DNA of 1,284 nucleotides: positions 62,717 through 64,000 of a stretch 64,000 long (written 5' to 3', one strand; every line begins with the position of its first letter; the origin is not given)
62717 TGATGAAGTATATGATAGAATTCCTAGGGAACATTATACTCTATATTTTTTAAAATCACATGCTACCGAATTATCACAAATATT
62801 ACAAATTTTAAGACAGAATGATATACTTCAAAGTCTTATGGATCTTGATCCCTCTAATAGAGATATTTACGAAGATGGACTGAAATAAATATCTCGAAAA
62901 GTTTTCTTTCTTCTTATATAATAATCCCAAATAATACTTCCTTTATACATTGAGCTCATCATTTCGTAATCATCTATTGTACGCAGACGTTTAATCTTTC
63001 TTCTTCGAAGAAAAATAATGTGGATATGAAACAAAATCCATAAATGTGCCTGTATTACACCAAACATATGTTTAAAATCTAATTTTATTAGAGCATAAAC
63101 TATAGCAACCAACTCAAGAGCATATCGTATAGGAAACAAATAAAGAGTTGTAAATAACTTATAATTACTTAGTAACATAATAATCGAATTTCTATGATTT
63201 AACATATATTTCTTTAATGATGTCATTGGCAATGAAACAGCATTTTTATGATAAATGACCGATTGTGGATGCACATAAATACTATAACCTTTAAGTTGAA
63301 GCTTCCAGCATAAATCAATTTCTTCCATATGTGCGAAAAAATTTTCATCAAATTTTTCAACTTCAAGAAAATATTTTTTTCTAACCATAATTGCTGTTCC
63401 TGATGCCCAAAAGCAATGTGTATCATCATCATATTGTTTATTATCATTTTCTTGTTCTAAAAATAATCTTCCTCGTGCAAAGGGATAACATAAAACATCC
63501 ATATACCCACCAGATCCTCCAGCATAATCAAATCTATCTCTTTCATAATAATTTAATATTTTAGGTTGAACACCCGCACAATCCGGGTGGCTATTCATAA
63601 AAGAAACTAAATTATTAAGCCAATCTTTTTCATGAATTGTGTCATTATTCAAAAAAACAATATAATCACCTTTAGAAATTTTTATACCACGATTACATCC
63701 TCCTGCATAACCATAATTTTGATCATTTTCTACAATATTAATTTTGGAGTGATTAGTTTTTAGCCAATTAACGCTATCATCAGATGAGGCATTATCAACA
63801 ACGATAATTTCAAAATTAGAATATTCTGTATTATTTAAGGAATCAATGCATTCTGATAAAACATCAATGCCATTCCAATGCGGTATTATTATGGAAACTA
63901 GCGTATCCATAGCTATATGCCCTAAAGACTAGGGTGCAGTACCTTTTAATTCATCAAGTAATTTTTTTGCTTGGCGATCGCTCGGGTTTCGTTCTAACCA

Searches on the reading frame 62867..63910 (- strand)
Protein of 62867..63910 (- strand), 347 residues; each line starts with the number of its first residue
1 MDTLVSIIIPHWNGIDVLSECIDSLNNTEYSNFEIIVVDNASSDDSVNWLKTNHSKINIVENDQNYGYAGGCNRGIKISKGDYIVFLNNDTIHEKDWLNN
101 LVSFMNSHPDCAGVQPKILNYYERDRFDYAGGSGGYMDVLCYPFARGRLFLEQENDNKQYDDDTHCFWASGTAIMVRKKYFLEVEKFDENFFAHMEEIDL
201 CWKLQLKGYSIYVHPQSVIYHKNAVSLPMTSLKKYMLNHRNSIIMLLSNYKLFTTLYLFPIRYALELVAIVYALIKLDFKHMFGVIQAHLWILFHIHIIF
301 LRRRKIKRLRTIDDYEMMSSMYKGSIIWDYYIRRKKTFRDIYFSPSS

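Call 35: find_encoding_contigs(protein=window:62867-63910:-, flank=10000, max_places=4)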
Protein window:62867-63910:- (347 aa): 20 contigs read that carry it; 4 places shown.
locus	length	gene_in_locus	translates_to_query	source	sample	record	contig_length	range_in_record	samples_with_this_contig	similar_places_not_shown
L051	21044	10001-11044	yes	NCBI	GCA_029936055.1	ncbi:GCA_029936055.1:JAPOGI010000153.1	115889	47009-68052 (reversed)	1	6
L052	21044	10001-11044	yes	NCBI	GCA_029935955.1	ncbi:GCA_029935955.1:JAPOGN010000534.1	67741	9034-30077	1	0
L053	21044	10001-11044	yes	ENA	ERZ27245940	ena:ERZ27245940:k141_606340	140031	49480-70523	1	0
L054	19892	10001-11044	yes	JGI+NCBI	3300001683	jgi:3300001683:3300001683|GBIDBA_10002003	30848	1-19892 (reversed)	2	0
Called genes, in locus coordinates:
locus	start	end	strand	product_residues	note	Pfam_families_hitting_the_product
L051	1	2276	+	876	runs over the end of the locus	PF00133:tRNA-synt_1, PF13603:tRNA-synt_1_2, PF09334:tRNA-synt_1g, PF00133:tRNA-synt_1, PF08264:Anticodon_1, PF10458:Val_tRNA-synt_C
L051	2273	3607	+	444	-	-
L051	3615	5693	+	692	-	PF17191:RecG_wedge, PF01336:tRNA_anti-codon, PF00176:SNF2-rel_dom (weak), PF00270:DEAD, PF04851:ResIII, PF00271:Helicase_C, PF19833:RecG_dom3_C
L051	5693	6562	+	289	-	PF05219:DREV, PF13489:Methyltransf_23, PF07021:MetW (faint), PF13847:Methyltransf_31, PF08241:Methyltransf_11, PF08242:Methyltransf_12, PF13649:Methyltransf_25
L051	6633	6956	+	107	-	PF08899:DUF1844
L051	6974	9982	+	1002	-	PF11028:TMEM260_N, PF28495:TMEM260_2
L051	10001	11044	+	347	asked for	PF00535:Glycos_transf_2, PF10111:Glyco_tranf_2_2, PF13641:Glyco_tranf_2_3, PF13632:Glyco_trans_2_3 (weak)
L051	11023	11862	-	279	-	PF16119:DUF4835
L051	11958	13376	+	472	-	PF01743:PolyA_pol, PF12627:PolyA_pol_RNAbd, PF01966:HD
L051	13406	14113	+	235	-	-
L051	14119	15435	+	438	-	PF02321:OEP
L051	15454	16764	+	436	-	PF25990:Beta-barrel_YknX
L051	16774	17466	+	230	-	PF02463:SMC_N (weak), PF00005:ABC_tran, PF13304:AAA_21 (faint)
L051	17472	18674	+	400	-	PF12704:MacB_PCD, PF02687:FtsX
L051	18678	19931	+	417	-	PF12704:MacB_PCD, PF02687:FtsX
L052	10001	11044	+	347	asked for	PF00535:Glycos_transf_2, PF10111:Glyco_tranf_2_2, PF13641:Glyco_tranf_2_3, PF13632:Glyco_trans_2_3 (weak)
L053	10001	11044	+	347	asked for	PF00535:Glycos_transf_2, PF10111:Glyco_tranf_2_2, PF13641:Glyco_tranf_2_3, PF13632:Glyco_trans_2_3 (weak)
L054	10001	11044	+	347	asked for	PF00535:Glycos_transf_2, PF10111:Glyco_tranf_2_2, PF13641:Glyco_tranf_2_3, PF13632:Glyco_trans_2_3 (weak)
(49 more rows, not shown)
